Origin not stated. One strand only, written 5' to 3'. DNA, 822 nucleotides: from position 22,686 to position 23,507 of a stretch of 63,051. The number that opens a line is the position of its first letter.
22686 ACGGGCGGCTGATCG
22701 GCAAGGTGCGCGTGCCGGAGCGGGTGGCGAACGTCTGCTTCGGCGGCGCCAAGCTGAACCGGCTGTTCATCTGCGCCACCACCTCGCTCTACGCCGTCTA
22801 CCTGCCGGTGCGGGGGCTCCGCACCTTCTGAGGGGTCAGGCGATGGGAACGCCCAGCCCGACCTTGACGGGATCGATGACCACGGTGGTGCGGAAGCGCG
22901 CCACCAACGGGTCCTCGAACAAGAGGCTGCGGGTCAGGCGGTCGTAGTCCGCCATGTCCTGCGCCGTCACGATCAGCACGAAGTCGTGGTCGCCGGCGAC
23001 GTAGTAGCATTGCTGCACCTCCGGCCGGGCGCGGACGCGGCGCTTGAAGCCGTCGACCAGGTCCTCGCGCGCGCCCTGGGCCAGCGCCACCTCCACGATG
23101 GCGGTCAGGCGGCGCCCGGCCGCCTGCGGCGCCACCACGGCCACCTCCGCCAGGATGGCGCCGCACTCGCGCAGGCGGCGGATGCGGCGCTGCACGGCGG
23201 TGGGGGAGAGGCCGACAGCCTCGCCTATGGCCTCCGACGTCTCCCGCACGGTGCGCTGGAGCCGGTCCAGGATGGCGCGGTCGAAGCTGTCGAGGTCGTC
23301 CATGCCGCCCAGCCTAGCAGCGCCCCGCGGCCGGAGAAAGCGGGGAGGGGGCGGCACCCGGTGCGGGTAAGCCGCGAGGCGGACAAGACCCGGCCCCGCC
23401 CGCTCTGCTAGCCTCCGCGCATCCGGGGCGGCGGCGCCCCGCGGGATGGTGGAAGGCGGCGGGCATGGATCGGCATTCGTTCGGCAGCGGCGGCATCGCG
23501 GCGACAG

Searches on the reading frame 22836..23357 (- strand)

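Call 56: search_protein_families(library=pfam, proteins=[window:22836-23357:-], max_evalue=0.0001)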
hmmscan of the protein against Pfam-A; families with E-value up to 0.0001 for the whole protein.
window:22836-23357:- (173 aa): 3 families
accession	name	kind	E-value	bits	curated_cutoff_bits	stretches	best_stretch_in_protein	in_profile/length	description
PF01037.27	AsnC_trans_reg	-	2.8e-19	69.2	25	1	89-161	2-71/73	Lrp/AsnC ligand binding domain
PF13404.12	HTH_AsnC-type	-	4.6e-14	52.4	27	1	22-63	1-42/42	AsnC-type helix-turn-helix domain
PF13412.12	HTH_24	-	3.3e-10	39.8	21.9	1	22-68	1-47/48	Winged helix-turn-helix DNA-binding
